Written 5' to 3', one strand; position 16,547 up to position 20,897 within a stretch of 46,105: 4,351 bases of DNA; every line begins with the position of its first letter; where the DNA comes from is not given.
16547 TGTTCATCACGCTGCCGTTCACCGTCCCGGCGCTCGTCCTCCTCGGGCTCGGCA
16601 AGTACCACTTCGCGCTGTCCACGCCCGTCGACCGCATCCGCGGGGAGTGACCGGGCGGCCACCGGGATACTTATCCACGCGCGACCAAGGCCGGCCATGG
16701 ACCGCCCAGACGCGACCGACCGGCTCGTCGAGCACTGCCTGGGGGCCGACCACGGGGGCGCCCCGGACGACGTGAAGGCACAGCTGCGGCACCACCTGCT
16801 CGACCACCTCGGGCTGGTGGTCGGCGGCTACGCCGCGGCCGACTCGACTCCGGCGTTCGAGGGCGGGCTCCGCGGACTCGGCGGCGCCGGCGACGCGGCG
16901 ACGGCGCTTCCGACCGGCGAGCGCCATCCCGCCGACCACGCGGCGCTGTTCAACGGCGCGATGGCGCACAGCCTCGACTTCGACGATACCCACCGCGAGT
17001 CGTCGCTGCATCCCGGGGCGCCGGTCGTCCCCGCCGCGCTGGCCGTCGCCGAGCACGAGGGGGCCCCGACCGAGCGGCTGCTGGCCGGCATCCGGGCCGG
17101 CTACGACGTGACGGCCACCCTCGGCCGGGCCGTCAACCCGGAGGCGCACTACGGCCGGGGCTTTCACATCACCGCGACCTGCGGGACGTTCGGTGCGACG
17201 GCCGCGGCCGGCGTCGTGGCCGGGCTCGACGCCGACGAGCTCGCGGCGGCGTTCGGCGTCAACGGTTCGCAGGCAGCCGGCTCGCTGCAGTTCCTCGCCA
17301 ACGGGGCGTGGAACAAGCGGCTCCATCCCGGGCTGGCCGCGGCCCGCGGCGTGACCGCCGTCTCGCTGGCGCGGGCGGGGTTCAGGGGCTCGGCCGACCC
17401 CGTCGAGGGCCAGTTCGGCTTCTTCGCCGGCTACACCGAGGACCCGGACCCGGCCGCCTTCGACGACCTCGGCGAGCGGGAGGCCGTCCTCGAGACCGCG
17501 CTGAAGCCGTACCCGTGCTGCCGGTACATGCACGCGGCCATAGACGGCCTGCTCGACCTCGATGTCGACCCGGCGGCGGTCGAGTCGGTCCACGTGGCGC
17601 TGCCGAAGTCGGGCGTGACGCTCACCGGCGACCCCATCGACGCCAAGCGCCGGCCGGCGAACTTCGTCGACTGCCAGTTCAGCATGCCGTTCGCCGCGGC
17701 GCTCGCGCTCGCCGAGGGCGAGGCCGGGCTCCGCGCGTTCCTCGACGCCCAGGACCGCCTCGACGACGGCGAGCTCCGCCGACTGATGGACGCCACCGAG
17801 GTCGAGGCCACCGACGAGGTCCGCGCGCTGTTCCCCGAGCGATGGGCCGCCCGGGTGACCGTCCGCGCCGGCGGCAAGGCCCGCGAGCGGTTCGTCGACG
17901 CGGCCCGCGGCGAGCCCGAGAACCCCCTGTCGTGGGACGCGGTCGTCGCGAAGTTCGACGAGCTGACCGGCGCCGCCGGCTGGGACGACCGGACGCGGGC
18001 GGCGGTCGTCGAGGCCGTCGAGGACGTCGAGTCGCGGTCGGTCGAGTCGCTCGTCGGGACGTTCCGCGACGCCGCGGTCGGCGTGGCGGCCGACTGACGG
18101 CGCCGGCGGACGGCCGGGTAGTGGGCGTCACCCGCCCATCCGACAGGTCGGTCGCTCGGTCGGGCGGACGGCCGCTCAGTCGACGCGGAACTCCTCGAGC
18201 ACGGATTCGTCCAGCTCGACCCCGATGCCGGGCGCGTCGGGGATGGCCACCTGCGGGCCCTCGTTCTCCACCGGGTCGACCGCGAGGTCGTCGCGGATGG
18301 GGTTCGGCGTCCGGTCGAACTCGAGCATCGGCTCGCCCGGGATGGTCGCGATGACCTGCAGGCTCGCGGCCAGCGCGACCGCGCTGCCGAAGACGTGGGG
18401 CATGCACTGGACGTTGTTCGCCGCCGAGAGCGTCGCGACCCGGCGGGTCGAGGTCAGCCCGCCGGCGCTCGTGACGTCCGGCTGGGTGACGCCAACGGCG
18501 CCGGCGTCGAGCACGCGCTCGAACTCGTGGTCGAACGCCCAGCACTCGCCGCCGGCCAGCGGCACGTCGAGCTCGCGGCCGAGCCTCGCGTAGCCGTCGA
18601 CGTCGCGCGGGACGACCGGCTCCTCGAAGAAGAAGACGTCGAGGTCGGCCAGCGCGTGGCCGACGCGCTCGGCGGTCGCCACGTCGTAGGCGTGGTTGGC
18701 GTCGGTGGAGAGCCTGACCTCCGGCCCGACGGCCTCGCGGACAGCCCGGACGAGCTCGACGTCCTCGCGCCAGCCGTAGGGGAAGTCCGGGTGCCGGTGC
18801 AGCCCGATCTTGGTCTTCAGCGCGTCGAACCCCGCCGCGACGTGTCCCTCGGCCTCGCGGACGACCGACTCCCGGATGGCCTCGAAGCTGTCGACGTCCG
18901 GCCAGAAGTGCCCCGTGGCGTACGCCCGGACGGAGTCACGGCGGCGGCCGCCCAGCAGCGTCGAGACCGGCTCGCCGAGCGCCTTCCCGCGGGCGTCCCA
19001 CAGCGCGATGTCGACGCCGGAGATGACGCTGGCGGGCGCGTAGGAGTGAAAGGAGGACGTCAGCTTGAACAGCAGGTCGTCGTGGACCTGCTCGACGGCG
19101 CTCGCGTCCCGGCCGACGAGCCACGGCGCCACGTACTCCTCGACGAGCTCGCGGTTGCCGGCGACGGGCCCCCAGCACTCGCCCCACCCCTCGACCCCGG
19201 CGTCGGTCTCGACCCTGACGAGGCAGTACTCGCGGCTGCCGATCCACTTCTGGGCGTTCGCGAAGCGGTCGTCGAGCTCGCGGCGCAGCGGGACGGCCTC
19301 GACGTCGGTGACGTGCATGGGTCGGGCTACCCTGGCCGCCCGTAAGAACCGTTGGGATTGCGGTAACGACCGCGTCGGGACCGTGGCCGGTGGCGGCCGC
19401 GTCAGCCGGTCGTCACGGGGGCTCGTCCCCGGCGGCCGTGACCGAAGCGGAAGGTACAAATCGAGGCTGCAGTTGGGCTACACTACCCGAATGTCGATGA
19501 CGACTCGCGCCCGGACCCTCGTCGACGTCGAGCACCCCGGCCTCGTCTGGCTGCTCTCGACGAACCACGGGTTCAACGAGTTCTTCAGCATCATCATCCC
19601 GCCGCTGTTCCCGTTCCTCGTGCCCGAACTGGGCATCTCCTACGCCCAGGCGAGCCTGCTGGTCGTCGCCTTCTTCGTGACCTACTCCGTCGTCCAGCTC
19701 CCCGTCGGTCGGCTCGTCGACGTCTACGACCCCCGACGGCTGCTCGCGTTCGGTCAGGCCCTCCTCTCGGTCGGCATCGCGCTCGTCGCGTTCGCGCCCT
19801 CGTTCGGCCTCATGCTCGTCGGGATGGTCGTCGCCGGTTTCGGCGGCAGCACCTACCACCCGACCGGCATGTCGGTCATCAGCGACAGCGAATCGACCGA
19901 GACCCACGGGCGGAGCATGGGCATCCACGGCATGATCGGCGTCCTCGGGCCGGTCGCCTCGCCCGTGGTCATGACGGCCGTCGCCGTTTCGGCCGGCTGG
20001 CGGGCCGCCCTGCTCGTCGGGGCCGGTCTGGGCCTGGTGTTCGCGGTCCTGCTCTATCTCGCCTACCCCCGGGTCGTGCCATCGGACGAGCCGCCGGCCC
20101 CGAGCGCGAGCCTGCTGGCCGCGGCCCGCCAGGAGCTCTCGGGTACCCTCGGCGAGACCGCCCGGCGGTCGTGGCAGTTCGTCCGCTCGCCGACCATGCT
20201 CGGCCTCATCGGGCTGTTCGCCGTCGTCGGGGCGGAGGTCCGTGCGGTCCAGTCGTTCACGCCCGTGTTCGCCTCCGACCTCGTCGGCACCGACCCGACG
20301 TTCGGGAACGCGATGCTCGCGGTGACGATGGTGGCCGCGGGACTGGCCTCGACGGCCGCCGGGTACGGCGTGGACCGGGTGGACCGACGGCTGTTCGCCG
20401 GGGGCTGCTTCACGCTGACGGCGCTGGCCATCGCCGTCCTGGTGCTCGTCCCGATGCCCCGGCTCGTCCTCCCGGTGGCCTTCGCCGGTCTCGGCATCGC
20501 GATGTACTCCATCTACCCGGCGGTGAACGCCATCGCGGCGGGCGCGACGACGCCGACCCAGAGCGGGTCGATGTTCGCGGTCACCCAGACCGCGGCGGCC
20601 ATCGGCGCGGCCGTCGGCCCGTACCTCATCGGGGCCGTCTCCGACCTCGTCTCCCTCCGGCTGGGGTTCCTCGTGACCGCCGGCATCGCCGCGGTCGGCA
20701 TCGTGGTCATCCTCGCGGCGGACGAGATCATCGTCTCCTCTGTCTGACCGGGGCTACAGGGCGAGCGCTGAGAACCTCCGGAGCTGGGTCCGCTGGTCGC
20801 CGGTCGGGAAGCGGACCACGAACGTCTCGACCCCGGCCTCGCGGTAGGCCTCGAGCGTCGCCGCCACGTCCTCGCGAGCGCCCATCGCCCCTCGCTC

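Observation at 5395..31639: Paralog-rich organic-acid / CoA-ester enzyme supercluster with no assignable pathway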

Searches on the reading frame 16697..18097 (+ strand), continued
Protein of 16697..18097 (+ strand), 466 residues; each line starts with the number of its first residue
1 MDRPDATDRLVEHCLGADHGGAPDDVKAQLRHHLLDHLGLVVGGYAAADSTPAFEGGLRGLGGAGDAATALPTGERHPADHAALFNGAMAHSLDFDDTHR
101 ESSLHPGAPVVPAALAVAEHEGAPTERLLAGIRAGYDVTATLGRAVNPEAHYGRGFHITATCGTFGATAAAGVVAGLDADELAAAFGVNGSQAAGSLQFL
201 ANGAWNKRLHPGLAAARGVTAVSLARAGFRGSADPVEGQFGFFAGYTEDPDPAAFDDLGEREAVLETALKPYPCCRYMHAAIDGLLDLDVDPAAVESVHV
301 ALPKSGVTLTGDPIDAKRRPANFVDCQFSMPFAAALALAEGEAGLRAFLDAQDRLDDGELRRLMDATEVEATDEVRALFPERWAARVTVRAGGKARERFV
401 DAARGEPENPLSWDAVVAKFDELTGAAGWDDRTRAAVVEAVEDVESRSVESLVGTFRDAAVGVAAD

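Call 53: get_annotated_region(hit=H8, flank=9000)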
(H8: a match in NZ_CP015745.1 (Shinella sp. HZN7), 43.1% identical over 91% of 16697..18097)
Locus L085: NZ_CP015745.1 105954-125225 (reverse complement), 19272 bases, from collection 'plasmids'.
description: Shinella sp. HZN7 plasmid pShin-09, complete sequence
organism: Shinella sp. HZN7 (NCBI taxid 879274)
taxonomy: Bacteria; Pseudomonadota; Alphaproteobacteria; Hyphomicrobiales; Rhizobiaceae; Shinella; Shinella sp. HZN7
host: -; source: -; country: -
typing (MOB-suite, as given by PLSDB): conjugative; replicon rep_cluster_287; relaxase MOBQ,MOBQ; mating-pair formation MPF_T
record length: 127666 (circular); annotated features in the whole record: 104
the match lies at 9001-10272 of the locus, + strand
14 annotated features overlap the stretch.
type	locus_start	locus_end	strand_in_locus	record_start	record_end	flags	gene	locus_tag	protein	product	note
CDS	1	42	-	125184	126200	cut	-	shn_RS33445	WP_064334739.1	sugar ABC transporter substrate-binding protein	-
CDS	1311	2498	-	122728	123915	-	-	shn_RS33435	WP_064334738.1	zinc-dependent alcohol dehydrogenase family protein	-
CDS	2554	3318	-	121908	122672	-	-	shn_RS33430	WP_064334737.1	SDR family oxidoreductase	-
CDS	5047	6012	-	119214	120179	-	-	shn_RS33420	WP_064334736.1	LysR substrate-binding domain-containing protein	-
CDS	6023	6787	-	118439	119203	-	-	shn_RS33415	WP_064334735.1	class I SAM-dependent methyltransferase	-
CDS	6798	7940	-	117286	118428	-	-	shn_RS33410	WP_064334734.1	CaiB/BaiF CoA-transferase family protein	-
CDS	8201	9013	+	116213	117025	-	-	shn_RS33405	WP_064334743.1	CoA ester lyase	-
CDS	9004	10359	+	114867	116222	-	-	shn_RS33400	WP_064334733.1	MmgE/PrpD family protein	-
CDS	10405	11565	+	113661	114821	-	-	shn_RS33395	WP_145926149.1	acyl-CoA dehydrogenase family protein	-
CDS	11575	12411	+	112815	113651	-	-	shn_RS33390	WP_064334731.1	MaoC family dehydratase N-terminal domain-containing protein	-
CDS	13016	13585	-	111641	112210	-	-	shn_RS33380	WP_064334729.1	recombinase family protein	GO:0006310 - DNA recombination [Evidence IEA]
CDS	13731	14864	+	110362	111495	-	-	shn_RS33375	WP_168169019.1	DUF4158 domain-containing protein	-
CDS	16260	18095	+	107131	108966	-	-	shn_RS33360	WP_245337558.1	Tn3 family transposase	-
CDS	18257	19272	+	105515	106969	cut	istA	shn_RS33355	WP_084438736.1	IS21 family transposase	-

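Call 54: get_annotated_region(hit=H15, flank=9000)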
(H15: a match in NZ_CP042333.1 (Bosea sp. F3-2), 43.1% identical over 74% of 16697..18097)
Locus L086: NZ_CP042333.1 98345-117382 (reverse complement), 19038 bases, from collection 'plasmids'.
description: Bosea sp. F3-2 plasmid pB32-2, complete sequence
organism: Bosea sp. F3-2 (NCBI taxid 2599640)
taxonomy: Bacteria; Pseudomonadota; Alphaproteobacteria; Hyphomicrobiales; Boseaceae; Bosea; Bosea sp. F3-2
host: -; source: soybean,soil sample,rhizosphere soil; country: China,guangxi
typing (MOB-suite, as given by PLSDB): non-mobilizable
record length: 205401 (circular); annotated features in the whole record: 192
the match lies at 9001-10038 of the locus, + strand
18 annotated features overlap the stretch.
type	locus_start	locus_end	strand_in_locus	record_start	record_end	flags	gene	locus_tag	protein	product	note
CDS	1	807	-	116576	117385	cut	-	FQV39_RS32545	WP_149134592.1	ABC transporter ATP-binding protein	GO:0006810 - transport [Evidence IEA]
CDS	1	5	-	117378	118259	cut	-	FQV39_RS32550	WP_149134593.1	ABC transporter permease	-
CDS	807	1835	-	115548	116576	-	-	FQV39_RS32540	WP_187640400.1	ABC transporter substrate-binding protein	-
CDS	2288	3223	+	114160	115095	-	-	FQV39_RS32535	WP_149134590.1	LysR family transcriptional regulator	-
CDS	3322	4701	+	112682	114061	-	-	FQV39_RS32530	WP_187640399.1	MmgE/PrpD family protein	-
CDS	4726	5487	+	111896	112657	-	-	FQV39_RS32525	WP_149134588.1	cyclase family protein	-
CDS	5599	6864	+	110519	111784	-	-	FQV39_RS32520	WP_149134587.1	CoA transferase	-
CDS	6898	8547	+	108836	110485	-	-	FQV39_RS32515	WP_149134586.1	thiamine pyrophosphate-binding protein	-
CDS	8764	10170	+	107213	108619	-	-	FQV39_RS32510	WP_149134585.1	MmgE/PrpD family protein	-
CDS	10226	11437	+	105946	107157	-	-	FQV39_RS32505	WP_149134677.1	NADP-dependent isocitrate dehydrogenase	GO:0006102 - isocitrate metabolic process [Evidence IEA]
CDS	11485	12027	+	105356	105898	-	-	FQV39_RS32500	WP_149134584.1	isochorismatase family protein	-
CDS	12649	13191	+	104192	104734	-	-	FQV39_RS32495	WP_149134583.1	thiamine pyrophosphate-binding protein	-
CDS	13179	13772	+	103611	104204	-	-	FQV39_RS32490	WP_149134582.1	thiamine pyrophosphate-dependent enzyme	-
CDS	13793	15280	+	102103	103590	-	-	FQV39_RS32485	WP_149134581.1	aldehyde dehydrogenase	-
CDS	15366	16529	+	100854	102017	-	-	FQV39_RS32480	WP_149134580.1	acyl-CoA dehydrogenase family protein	-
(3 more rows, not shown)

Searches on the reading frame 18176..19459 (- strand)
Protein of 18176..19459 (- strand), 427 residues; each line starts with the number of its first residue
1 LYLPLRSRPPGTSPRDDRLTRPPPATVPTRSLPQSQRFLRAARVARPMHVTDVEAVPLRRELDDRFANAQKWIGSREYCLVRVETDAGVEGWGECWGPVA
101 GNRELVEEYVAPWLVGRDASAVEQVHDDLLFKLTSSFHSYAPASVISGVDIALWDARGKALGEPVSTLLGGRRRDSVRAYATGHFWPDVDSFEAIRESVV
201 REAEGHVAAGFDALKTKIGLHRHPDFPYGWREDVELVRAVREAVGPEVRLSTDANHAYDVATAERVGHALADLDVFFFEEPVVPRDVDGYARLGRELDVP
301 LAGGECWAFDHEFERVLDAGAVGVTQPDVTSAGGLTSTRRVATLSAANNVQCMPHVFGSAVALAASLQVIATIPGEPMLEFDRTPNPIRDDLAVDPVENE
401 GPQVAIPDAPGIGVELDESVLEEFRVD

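Call 7: search_protein_families(library=pfam, proteins=[window:18176-19459:-])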
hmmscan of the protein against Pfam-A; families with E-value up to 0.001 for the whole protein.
window:18176-19459:- (427 aa): 2 families
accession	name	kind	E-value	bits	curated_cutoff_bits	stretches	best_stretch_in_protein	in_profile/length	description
PF13378.12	MR_MLE_C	-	2.3e-62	211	29.4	1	199-419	2-218/219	Enolase C-terminal domain-like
PF02746.21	MR_MLE_N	-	4.2e-17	62.9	22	1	73-170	23-117/117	Mandelate racemase / muconate lactonizing enzyme, N-terminal domain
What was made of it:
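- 18176..19318 (-): g17, Eno1, an enolase-superfamily (MR/MLE) enzyme. Pfam MR_MLE_N and _C (call 7).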

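Call 12: search_protein_families(library=ncbifam, proteins=[window:18176-19459:-], max_evalue=1e-10)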
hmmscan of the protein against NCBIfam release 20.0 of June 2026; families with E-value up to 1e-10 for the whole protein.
window:18176-19459:- (427 aa): 12 families
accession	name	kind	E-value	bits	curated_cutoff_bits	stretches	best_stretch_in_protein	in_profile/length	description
NF040866.1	AraD_Arch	equivalog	3.9e-59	200.5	650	1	77-426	33-371/372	arabinonate dehydratase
NF010624.0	PRK14017.1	equivalog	1.3e-53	182.5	311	1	75-423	12-359/382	galactonate dehydratase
NF040790.2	glucon_galact_dh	equivalog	3.4e-51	174.3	750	1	63-427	12-372/390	bifunctional D-gluconate/D-galactonate dehydratase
NF047820.1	TalGalacDh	equivalog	1.5e-47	162.3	500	1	56-420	14-360/371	L-talarate/galactarate dehydratase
NF043051.1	ManoateDhtManD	equivalog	1.8e-37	129.1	550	2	75-220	14-152/403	D-mannonate dehydratase ManD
TIGR02534.1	mucon_cyclo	subfamily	1.6e-36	126.1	334.95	1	77-425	28-366/368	muconate/chloromuconate family cycloisomerase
NF011968.0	PRK15440.1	equivalog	6.3e-36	124.1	393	1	78-420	59-387/395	L-rhamnonate dehydratase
NF011654.0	PRK15072.1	subfamily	1.1e-35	123.3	430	2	75-220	14-152/404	D-galactonate dehydratase family protein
NF043002.1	HProlDhtase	equivalog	2.9e-21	75.7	500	1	72-422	27-360/366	cis-3-hydroxy-L-proline dehydratase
NF041118.1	A_G_epim_Thtga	equivalog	1.8e-12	47.1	500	1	74-366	27-302/341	L-Ala-D/L-Glu epimerase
NF042940.1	racemase_DgcA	equivalog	9.6e-12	44.7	400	1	76-369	24-284/323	N-acetyl-D-Glu racemase DgcA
NF002782.0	PRK02901.1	equivalog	8.3e-11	41.4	288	0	209-374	101-259/328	o-succinylbenzoate synthase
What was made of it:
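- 18176..19318 (-): No NCBIfam equivalog cut-off is met (call 12).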

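Call 23: search_solved_structures(query=window:18176-19459:-, max_evalue=1e-30)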
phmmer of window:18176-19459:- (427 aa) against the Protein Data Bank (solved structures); distinct sequences matched with E-value up to 1e-30: 42.
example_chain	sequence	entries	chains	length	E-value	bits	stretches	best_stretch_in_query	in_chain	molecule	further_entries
4ggb_A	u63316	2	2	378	2.7e-81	277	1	49-426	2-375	Putative uncharacterized protein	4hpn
5olc_A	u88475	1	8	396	1.5e-71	244.9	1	52-424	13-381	Galactonate dehydratase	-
3bjs_A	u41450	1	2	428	8.5e-51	176.5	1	36-424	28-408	Mandelate racemase/muconate lactonizing enzyme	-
3sjn_A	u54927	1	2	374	4e-45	157.8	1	49-426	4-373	Mandelate racemase/muconate lactonizing protein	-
3rcy_A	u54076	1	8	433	1.3e-44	156.1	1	71-420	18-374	Mandelate racemase/muconate lactonizing enzyme-like protein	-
3t4w_A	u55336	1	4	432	2.1e-42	148.9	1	71-420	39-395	Mandelate racemase/muconate lactonizing enzyme family protein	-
3ozm_A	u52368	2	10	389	3.8e-42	148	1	49-418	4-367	Putative mandelate racemase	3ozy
3h12_A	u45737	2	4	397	4.1e-42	147.9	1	49-418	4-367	mandelate racemase | Putative mandelate racemase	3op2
2poz_A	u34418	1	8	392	7.7e-40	140.4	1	79-419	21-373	Putative dehydratase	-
2ppg_A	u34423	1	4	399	8.4e-40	140.3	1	78-417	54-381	Putative isomerase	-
4h1z_A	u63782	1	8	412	1e-39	140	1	78-417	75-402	Enolase Q92Zs5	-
4dye_A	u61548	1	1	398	1.4e-38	136.2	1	48-423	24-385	isomerase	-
2oqh_A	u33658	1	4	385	4e-38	134.8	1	49-423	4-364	Putative isomerase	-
2ox4_A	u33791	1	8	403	6e-38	134.2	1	78-420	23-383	Putative mandelate racemase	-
5xd7_A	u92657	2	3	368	1.5e-37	132.9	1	83-425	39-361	3,6-anhydro-alpha-L-galactonate cycloisomerase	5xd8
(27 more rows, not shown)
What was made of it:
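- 18176..19318 (-): PDB best hits are 4GGB/4HPN (277 bits) and 5OLC (245 bits) (call 23).
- Eno1's best solved relatives are 4GGB/4HPN (277 bits) and 5OLC (245 bits) (call 23).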

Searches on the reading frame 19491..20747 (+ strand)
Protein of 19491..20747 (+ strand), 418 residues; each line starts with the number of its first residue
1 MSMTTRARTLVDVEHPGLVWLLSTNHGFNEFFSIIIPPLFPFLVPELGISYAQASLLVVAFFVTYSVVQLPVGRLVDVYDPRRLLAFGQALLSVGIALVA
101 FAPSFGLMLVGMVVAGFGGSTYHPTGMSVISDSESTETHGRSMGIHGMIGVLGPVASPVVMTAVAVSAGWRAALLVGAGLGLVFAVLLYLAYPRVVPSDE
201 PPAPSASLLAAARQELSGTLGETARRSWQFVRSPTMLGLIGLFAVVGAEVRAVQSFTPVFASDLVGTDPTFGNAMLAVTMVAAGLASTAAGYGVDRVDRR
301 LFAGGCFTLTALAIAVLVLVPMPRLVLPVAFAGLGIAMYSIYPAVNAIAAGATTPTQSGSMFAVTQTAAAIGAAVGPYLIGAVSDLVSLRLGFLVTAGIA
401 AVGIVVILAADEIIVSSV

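Call 7: search_protein_families(library=pfam, proteins=[window:19491-20747:+])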
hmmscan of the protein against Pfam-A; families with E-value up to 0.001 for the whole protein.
window:19491-20747:+ (418 aa): 3 families
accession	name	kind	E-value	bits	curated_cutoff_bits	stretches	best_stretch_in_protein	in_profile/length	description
PF07690.21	MFS_1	-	1.1e-50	172.9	33.4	2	28-263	7-230/347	Major Facilitator Superfamily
PF00083.30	Sugar_tr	-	6.5e-05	22.4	22.3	1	52-189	46-189/452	Sugar (and other) transporter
PF03092.22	BT1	-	0.00014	21.2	22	1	322-412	86-176/432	BT1 family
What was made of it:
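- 19491..20747 (+): g18, MFS1 transporter, divergent from Eno1. Pfam MFS_1 (call 7).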

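Call 68: search_protein_families(library=ncbifam, proteins=[window:19491-20747:+], max_evalue=1e-8)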
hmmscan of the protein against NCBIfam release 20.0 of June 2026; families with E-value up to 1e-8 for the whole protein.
window:19491-20747:+ (418 aa): 9 families
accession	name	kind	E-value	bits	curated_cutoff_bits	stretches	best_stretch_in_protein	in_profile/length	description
TIGR00881.1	2A0104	subfamily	5.2e-20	71.8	407.75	1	41-387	19-373/379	phosphoglycerate transporter protein PgtP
TIGR00886.1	2A0108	subfamily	1.7e-12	47.1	311.7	1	34-372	18-367/368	NarK family nitrate/nitrite MFS transporter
TIGR00880.1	2_A_01_02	superfamily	1.8e-12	47.5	131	1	61-191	3-137/141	multidrug resistance protein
TIGR00893.1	2A0114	subfamily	1.3e-11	44.1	395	1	43-408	20-396/399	D-galactonate transporter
NF040856.1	FexB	exception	5.3e-11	42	950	1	37-199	34-196/469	chloramphenicol/florfenicol efflux MFS transporter FexB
NF000218.1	FexA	exception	8.6e-10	37.8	900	1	35-199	39-203/475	chloramphenicol/florfenicol efflux MFS transporter FexA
TIGR00711.1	efflux_EmrB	subfamily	1.5e-09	37.1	230.2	0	40-194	25-179/485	DHA2 family efflux MFS transporter permease subunit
NF008661.1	PRK11663.1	subfamily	1.8e-09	37.1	564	0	40-408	53-427/439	MFS transporter family glucose-6-phosphate receptor UhpC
NF049980.1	SfMCT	equivalog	5e-09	35.3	320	1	43-397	28-376/378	L-lactate MFS transporter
